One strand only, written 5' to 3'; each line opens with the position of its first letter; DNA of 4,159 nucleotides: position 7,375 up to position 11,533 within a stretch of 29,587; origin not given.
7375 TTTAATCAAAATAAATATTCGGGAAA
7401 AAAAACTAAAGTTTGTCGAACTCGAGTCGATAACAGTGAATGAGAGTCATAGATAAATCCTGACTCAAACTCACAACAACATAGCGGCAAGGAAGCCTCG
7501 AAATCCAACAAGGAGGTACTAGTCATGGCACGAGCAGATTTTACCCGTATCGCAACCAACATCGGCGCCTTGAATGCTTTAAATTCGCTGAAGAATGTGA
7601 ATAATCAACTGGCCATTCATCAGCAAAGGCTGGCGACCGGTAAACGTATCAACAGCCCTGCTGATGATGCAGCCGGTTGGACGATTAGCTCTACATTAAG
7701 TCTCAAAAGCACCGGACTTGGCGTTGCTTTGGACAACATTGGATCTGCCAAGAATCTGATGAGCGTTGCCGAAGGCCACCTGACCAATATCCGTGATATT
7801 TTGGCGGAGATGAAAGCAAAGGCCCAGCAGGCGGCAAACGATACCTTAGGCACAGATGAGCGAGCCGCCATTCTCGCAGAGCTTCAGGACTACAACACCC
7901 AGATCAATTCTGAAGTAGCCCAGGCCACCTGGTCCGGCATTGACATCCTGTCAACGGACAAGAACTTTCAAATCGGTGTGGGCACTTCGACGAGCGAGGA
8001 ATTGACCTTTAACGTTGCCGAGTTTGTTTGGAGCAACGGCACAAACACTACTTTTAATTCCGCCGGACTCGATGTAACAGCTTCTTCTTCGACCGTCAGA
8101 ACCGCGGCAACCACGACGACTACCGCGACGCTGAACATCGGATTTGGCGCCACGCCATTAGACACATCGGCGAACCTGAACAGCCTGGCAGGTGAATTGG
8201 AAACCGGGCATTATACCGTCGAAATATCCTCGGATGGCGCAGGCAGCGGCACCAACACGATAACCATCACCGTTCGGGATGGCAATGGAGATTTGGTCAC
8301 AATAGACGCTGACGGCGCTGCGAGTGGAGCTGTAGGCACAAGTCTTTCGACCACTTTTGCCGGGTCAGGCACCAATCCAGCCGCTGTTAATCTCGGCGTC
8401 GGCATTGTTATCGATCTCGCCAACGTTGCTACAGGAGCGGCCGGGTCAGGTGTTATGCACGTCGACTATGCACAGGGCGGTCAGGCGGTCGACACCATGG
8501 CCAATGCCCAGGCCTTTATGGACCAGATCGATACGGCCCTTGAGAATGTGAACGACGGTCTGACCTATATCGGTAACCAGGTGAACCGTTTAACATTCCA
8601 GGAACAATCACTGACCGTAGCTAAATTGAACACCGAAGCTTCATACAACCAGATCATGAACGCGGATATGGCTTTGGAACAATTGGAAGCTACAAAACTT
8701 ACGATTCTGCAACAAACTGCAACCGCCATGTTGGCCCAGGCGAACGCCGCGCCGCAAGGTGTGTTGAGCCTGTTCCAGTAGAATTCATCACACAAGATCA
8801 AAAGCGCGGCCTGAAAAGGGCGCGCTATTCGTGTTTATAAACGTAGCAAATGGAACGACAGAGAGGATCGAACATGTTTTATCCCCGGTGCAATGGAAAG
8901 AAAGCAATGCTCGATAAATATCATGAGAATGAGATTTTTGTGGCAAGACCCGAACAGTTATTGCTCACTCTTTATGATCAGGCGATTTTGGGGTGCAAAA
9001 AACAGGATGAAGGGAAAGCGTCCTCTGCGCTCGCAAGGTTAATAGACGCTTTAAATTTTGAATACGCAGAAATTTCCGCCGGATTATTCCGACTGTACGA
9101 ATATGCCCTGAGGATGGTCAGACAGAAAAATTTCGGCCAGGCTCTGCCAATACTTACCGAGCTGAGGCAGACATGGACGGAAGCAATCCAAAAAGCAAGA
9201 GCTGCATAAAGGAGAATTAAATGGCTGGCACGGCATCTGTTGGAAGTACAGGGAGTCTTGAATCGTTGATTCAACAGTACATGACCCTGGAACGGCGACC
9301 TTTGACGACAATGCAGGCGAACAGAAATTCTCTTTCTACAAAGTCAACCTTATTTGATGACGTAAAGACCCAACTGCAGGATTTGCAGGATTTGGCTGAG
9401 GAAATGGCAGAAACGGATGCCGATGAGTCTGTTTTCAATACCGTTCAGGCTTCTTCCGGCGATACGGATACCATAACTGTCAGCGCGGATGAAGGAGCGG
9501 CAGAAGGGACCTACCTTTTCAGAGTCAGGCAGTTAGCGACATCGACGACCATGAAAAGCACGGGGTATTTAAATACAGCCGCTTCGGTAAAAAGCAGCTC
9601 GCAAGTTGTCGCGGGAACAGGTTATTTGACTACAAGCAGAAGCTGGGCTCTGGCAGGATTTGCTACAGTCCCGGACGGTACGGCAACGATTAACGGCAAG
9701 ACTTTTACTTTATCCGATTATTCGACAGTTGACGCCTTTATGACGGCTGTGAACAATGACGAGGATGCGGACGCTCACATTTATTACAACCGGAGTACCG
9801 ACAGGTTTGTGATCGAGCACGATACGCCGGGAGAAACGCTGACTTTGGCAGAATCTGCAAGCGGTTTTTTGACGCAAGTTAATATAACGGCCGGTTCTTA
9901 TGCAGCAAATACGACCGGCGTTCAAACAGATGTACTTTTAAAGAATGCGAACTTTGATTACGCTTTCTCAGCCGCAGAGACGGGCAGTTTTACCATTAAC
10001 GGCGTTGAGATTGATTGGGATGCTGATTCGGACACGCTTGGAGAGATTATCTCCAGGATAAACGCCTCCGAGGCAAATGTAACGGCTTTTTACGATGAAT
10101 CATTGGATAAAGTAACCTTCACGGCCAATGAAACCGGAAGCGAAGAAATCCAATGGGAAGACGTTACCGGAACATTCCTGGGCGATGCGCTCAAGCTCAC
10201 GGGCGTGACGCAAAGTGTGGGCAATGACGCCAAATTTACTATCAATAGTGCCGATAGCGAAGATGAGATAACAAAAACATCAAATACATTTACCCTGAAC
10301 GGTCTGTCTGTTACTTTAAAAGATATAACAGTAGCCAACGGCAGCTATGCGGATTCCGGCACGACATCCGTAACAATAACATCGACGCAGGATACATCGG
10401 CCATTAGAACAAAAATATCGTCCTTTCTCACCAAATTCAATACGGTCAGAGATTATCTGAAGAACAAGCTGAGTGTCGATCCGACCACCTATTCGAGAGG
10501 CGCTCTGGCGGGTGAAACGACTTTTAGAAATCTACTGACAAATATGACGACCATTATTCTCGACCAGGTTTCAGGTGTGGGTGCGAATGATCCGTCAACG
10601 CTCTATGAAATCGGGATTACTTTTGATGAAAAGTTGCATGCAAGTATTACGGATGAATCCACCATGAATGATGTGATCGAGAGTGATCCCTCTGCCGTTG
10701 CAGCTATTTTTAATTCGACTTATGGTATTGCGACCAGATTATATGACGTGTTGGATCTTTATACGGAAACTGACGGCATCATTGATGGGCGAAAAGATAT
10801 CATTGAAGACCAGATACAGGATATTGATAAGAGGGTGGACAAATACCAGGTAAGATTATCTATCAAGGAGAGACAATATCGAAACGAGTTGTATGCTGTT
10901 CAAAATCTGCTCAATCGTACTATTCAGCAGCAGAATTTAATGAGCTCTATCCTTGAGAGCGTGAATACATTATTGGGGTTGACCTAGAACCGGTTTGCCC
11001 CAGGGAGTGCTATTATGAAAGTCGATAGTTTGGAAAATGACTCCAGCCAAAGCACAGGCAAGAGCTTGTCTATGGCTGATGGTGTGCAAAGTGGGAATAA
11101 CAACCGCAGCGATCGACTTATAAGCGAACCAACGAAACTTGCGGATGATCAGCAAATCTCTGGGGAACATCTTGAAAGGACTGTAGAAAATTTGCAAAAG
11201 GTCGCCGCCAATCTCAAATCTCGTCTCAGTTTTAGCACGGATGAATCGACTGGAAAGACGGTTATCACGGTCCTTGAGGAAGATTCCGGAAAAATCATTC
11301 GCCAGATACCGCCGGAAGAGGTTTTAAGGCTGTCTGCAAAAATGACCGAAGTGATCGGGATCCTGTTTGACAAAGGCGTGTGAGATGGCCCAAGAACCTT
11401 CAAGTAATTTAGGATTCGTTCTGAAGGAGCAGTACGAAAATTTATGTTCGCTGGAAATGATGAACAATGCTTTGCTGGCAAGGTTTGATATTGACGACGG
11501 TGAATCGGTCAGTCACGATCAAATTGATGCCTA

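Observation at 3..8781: Candidate flagellin glycosylation island combining heptose-type synthesis, sulfation and methylation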

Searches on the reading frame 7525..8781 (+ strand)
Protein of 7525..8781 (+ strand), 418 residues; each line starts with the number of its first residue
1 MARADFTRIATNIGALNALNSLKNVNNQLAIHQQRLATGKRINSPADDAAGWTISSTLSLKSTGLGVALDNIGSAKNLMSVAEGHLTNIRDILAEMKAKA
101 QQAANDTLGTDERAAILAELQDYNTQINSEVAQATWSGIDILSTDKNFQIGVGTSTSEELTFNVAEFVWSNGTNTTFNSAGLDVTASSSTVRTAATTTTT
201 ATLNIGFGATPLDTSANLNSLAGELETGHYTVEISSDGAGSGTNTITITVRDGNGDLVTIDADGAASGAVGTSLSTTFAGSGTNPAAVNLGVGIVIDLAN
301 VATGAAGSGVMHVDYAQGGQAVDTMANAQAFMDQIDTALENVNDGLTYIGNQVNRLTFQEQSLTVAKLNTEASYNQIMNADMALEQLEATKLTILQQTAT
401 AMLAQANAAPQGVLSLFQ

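Call 3: search_protein_families(library=pfam, proteins=[window:7525-8781:+], max_evalue=0.01)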
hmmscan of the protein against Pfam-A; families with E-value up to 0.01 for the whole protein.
window:7525-8781:+ (418 aa): 3 families
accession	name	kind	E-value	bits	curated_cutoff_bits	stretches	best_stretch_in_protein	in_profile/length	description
PF00669.25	Flagellin_N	-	3.7e-27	95.5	26.6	1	9-144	1-136/139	Bacterial flagellin N-terminal helical region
PF00700.27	Flagellin_C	-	1.6e-15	57.6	23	1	332-417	1-86/86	Bacterial flagellin C-terminal helical region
PF12614.13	RRF_GI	-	0.0061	17.1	26.8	0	326-380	65-118/126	Ribosome recycling factor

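Call 4: search_protein_families(library=ncbifam, proteins=[window:7525-8781:+], max_evalue=0.01)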
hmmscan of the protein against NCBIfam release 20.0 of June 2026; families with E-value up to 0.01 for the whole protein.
window:7525-8781:+ (418 aa): 26 families (the best 25 are shown)
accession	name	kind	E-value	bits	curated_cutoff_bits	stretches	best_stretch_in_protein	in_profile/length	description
NF038071.1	lat_flg_LafA_2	exception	6.6e-37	127.4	365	2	9-221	5-222/284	lateral flagellin LafA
NF009444.0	PRK12802.1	equivalog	1.1e-35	123.5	332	2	9-206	5-207/282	flagellin domain-containing protein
NF006467.0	PRK08869.1-2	subfamily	5e-33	114.8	443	1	9-418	5-400/400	flagellin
NF006468.0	PRK08869.1-3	subfamily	4.2e-32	111.6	436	2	9-157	5-156/378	polar flagellin E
NF009448.0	PRK12806.1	equivalog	3.9e-29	101.8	531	2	9-245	5-244/475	flagellin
NF009449.0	PRK12807.1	subfamily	5.6e-29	101.6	347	2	8-199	2-199/287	flagellin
NF006466.0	PRK08869.1-1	subfamily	1.3e-28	100.6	426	1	9-417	5-376/377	flagellin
NF005294.0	PRK06819.1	subfamily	6.1e-28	98.4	387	1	9-417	5-375/376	FliC/FljB family flagellin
NF033376.1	lat_flg_LafA_1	exception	1.3e-26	93.7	440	2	9-244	4-240/304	lateral flagellin LafA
NF009450.0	PRK12808.1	equivalog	2.3e-26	93.4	476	2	8-151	2-145/476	flagellin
NF009446.0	PRK12804.1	subfamily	9.1e-26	91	352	2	8-166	2-159/301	flagellin Hag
NF006469.0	PRK08869.1-4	equivalog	1.3e-25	90.6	627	1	9-417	5-376/377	flagellin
NF009445.0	PRK12803.1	equivalog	4.4e-25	88.6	450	2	9-165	3-156/335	flagellin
NF009447.0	PRK12805.1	equivalog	4.6e-24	85.4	404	2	8-156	2-153/287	FliC/FljB family flagellin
TIGR02550.1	flagell_flgL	equivalog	2.1e-23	83.3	127.2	2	8-126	1-119/387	flagellar hook-associated protein FlgL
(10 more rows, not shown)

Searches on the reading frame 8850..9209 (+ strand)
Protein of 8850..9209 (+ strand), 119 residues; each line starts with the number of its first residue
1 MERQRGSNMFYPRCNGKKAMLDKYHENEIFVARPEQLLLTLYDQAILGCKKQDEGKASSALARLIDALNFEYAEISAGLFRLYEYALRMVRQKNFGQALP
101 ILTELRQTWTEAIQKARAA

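Call 3: search_protein_families(library=pfam, proteins=[window:8850-9209:+], max_evalue=0.01)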
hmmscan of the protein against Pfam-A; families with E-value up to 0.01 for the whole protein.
window:8850-9209:+ (119 aa): 1 family
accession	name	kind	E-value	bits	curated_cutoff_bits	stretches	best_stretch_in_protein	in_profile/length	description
PF02561.19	FliS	-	9.9e-11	42.4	26.7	1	55-112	49-114/115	Flagellar protein FliS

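Call 4: search_protein_families(library=ncbifam, proteins=[window:8850-9209:+], max_evalue=0.01)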
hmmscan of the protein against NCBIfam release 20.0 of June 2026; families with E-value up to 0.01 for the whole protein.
window:8850-9209:+ (119 aa): 1 family
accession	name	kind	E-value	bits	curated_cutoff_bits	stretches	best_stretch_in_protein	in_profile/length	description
TIGR00208.1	fliS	equivalog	0.0025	17.9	53.75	0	50-111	43-119/124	flagellar export chaperone FliS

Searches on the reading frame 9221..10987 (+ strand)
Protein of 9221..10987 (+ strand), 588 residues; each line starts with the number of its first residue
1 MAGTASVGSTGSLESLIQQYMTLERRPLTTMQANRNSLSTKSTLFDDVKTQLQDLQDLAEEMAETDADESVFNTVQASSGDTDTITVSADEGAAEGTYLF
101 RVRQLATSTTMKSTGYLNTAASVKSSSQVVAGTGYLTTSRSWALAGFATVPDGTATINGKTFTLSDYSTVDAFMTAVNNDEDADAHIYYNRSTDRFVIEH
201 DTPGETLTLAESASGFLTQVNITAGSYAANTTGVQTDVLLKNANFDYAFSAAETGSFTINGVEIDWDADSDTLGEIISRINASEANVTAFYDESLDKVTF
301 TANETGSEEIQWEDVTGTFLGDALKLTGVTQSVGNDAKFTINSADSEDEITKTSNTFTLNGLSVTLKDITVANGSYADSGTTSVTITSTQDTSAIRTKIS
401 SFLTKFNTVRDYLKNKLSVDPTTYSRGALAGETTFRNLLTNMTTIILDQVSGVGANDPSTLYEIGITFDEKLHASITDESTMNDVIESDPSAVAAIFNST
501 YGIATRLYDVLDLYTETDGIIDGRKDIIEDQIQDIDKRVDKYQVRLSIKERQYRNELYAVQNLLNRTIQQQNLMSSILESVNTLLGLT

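Call 3: search_protein_families(library=pfam, proteins=[window:9221-10987:+], max_evalue=0.01)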
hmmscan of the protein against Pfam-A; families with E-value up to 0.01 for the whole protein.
window:9221-10987:+ (588 aa): 2 families
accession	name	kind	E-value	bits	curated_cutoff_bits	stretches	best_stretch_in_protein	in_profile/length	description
PF07195.17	FliD_C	-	7.6e-32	111.1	25.4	1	334-565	1-232/236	Flagellar hook-associated protein 2 C-terminus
PF02465.23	FliD_N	-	3.5e-18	66.5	24.8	1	13-108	5-96/97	Flagellar hook-associated protein 2 N-terminus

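Call 4: search_protein_families(library=ncbifam, proteins=[window:9221-10987:+], max_evalue=0.01)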
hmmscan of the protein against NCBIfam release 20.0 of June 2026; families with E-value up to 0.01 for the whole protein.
window:9221-10987:+ (588 aa): 6 families
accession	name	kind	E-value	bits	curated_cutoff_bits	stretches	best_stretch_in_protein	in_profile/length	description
NF005833.0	PRK07737.1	equivalog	6.4e-30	104.7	444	3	219-418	97-296/501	flagellar hook-associated protein 2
NF005188.0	PRK06664.1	equivalog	4.8e-24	84.7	469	2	405-581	465-658/661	flagellar hook-associated protein FliD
NF005955.1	PRK08032.1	equivalog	1.2e-23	83.9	387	2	260-567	138-453/465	flagellar filament capping protein FliD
NF005281.0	PRK06798.1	equivalog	1.1e-19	70.8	375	2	224-545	101-401/440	flagellar hook-associated protein 2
NF009400.1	PRK12765.1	equivalog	8.4e-08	31.2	448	1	321-499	239-398/596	flagellar filament capping protein FliD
NF006435.1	PRK08724.1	equivalog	2.8e-07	29.7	580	1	360-569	462-662/672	flagellar filament capping protein FliD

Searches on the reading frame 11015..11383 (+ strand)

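Call 5: search_protein_families(library=pfam, proteins=[window:11015-11383:+], max_evalue=0.001)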
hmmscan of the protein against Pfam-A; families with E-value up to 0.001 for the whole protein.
window:11015-11383:+ (122 aa): 1 family
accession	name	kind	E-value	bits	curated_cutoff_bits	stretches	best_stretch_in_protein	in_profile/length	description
PF03646.20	FlaG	-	1.7e-24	86.3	23.8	1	37-120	18-101/101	FlaG protein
